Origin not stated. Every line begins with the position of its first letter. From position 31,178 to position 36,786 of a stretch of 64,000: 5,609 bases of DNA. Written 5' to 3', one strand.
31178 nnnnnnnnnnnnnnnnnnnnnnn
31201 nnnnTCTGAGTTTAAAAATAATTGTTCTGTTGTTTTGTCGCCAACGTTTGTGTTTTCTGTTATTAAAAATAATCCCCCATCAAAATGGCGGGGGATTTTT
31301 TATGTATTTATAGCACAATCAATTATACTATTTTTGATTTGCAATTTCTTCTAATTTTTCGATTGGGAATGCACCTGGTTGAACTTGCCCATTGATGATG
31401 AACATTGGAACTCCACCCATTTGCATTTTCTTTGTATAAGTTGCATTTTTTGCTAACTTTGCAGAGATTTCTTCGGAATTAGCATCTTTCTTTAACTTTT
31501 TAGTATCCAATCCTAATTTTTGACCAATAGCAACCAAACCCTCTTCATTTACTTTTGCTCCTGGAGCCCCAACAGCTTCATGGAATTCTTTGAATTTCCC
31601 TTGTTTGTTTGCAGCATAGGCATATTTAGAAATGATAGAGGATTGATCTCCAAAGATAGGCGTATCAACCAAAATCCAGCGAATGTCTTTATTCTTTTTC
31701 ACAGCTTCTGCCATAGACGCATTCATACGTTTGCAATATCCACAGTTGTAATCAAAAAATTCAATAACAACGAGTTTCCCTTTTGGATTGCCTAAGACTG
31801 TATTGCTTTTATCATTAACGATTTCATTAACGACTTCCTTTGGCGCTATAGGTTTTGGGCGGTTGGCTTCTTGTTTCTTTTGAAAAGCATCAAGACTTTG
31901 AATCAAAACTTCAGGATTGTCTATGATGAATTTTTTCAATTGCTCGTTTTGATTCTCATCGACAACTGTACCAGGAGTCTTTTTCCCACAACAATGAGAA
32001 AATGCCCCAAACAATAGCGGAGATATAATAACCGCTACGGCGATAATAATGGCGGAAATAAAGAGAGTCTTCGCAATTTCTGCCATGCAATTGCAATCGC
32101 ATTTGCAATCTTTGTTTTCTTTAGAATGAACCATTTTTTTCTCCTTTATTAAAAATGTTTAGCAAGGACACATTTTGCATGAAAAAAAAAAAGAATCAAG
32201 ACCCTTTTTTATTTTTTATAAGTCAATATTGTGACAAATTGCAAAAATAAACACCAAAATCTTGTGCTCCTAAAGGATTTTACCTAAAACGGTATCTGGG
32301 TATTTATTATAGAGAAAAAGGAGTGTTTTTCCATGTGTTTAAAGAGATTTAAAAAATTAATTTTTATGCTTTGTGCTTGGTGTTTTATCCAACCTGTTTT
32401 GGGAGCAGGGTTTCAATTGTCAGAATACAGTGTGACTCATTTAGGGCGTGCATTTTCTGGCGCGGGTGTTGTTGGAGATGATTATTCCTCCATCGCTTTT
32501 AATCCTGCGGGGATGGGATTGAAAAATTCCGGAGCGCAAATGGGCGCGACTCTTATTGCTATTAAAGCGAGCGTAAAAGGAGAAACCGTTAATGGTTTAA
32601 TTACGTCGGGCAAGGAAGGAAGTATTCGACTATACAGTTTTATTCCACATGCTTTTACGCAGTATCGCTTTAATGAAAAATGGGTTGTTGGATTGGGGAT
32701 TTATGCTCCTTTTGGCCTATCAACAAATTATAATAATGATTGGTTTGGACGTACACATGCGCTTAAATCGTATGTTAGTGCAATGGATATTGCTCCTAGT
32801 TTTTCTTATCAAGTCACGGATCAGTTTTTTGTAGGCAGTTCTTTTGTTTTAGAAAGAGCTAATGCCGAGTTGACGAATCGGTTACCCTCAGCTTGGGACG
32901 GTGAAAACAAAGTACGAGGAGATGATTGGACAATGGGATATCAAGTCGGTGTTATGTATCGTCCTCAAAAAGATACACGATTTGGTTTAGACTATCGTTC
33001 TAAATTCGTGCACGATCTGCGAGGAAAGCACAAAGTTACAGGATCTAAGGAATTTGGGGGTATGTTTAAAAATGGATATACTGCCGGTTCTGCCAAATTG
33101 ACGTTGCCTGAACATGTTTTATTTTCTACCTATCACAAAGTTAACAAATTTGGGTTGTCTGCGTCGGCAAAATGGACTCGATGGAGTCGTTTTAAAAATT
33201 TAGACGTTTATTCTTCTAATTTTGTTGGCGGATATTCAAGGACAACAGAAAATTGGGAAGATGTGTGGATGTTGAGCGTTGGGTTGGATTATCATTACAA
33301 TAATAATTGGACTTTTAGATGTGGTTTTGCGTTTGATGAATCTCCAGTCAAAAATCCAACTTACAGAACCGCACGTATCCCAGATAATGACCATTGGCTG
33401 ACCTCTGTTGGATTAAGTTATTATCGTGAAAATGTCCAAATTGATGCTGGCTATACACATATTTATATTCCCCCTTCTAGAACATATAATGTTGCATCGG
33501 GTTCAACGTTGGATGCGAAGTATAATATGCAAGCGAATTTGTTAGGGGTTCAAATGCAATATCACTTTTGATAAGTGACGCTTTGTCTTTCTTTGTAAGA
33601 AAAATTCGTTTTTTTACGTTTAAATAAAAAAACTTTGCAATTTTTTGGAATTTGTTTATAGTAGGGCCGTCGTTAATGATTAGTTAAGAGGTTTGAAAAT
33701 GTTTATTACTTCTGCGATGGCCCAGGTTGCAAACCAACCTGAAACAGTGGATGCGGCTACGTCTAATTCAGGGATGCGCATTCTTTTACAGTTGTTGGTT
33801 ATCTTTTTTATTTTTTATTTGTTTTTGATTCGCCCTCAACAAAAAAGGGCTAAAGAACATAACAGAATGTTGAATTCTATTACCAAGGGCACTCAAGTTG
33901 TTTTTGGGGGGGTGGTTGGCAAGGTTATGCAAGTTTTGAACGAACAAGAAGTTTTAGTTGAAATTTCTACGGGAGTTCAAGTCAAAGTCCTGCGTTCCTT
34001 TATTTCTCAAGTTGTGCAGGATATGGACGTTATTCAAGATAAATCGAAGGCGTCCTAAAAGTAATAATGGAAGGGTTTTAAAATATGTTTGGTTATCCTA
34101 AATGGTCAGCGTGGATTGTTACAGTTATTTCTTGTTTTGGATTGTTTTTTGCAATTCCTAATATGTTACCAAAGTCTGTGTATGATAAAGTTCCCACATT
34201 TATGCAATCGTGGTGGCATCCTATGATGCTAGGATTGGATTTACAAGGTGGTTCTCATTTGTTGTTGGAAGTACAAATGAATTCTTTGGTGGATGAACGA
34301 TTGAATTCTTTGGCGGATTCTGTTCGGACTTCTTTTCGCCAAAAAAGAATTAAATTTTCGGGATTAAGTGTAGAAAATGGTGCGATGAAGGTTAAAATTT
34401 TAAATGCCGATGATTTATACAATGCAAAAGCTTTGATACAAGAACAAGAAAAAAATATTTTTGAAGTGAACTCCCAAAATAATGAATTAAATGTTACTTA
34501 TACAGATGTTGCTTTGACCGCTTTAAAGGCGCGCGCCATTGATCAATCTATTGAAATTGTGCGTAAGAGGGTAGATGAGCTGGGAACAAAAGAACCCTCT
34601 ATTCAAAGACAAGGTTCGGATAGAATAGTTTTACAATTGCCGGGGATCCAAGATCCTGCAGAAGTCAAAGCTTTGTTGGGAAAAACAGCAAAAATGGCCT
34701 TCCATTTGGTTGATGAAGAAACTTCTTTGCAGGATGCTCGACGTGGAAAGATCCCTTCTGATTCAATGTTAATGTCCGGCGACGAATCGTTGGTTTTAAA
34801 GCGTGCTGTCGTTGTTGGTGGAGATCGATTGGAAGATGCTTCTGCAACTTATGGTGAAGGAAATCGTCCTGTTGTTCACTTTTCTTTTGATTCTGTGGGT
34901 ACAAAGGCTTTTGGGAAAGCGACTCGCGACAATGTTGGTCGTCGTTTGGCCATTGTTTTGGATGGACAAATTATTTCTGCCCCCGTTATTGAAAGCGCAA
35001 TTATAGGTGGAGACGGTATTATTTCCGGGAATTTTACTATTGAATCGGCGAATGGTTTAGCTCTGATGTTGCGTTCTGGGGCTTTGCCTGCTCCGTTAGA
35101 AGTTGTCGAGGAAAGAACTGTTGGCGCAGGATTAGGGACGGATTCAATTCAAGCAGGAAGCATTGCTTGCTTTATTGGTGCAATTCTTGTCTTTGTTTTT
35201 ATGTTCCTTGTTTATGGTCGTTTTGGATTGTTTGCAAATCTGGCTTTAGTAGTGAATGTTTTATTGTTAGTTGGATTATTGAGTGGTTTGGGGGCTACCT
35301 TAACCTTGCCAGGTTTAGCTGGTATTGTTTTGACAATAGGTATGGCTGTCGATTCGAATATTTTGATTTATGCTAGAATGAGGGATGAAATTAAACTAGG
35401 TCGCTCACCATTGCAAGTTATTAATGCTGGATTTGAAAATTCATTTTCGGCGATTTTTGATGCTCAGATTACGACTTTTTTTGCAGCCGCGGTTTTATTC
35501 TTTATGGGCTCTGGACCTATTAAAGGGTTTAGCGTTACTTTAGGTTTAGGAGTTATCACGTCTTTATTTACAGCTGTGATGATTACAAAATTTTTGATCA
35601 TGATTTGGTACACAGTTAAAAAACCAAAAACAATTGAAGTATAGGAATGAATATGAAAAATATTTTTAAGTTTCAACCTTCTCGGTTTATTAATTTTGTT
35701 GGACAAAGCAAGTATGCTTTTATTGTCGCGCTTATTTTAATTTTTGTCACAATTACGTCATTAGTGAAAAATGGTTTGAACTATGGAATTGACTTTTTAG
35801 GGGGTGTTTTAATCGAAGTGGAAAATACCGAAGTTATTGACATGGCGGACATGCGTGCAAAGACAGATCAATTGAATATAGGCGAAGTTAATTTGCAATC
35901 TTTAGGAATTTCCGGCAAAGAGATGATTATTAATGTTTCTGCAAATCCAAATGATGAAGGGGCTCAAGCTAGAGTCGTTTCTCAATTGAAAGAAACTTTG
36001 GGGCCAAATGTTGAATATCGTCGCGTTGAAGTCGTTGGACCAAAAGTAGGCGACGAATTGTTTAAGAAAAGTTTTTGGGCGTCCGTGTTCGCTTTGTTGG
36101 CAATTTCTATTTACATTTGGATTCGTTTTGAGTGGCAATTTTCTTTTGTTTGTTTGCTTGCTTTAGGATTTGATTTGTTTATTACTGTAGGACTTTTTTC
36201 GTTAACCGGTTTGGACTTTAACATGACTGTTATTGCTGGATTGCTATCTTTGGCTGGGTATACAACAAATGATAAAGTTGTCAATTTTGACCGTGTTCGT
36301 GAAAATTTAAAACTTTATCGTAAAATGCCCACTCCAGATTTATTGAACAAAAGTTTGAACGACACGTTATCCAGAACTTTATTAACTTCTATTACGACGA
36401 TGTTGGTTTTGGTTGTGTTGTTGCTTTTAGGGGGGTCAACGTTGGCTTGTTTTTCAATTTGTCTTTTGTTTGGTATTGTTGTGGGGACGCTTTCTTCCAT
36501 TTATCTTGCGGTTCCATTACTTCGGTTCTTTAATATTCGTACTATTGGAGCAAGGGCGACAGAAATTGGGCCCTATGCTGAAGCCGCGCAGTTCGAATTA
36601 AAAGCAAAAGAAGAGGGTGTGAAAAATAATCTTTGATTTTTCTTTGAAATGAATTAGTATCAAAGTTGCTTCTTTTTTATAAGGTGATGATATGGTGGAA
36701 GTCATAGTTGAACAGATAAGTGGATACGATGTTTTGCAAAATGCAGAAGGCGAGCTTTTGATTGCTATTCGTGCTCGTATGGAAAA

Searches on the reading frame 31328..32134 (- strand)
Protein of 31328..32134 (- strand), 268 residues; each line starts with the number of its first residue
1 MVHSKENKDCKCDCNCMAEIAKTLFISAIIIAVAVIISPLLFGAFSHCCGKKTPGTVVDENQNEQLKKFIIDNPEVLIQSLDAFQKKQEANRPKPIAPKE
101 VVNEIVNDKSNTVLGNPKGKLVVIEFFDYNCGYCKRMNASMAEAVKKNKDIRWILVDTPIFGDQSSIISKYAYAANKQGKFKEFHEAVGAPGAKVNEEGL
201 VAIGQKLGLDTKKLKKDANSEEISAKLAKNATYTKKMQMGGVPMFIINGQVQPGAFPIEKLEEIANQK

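Call 18: search_protein_families(library=pfam, proteins=[window:31328-32134:-], max_evalue=0.001)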
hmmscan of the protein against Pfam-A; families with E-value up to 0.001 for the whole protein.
window:31328-32134:- (268 aa): 5 families
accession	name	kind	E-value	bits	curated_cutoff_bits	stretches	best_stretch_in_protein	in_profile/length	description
PF01323.26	DSBA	-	5.3e-21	75.7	25.6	1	122-263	1-188/191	DSBA-like thioredoxin domain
PF13462.12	Thioredoxin_4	-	1.4e-14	55.1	23.2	1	110-264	4-162/165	Thioredoxin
PF13098.12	Thioredoxin_2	-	1.9e-06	28.6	27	1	118-263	4-102/104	Thioredoxin-like domain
PF00085.26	Thioredoxin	-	5.2e-05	23.6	23.5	1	118-157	17-57/103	Thioredoxin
PF18312.6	ScsC_N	-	9.6e-05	22.4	25.8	1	70-90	13-33/34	Copper resistance protein ScsC N-terminal domain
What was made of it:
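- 31328..32134 (-): DsbA-like oxidoreductase, a candidate for forming the roughly 40 disulfides (inference). DSBA E 5.3e-21 (call 18).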

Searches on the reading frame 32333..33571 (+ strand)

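Call 18: search_protein_families(library=pfam, proteins=[window:32333-33571:+], max_evalue=0.001)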
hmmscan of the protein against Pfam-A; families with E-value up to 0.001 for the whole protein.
window:32333-33571:+ (412 aa): 2 families
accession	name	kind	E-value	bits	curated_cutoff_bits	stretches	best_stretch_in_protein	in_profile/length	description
PF03349.22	Toluene_X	-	3.1e-90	303.1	29.7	1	23-412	9-421/421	Outer membrane protein transport protein (OMPP1/FadL/TodX)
PF13505.12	OMP_b-brl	-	0.00032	21.4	28.7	0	107-223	48-152/175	Outer membrane protein beta-barrel domain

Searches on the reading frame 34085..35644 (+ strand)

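Call 18: search_protein_families(library=pfam, proteins=[window:34085-35644:+], max_evalue=0.001)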
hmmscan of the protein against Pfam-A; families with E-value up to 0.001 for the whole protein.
window:34085-35644:+ (519 aa): 6 families
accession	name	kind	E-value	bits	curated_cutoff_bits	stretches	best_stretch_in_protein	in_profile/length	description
PF22599.2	SecDF_P1_head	-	1.7e-36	125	27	1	233-336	10-114/114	SecDF, P1 head subdomain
PF21760.3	SecD_1st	-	1e-27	95.8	27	1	152-211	1-60/60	Protein translocase subunit SecDF, P1 domain, N-terminal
PF02355.23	SecD_SecF_C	-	5.9e-17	62.1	20.5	1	339-508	14-186/189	Protein export membrane protein SecD/SecF, C-terminal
PF03176.21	MMPL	-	4.6e-05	23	20.5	1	359-498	146-292/333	MMPL family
PF13721.11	SecD-TM1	-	5e-05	24.1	30.5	0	74-121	47-94/103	SecD export protein N-terminal TM region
PF07549.19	Sec_GG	-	0.00036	20.4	20.3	1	49-65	10-26/28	SecD/SecF GG Motif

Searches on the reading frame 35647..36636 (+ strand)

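Call 18: search_protein_families(library=pfam, proteins=[window:35647-36636:+], max_evalue=0.001)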
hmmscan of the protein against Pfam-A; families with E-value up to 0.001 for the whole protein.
window:35647-36636:+ (329 aa): 2 families
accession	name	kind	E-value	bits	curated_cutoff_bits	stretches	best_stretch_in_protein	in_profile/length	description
PF02355.23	SecD_SecF_C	-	1e-60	204.9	20.5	1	113-295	4-186/189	Protein export membrane protein SecD/SecF, C-terminal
PF07549.19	Sec_GG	-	5.8e-07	29.3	20.3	1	38-59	2-23/28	SecD/SecF GG Motif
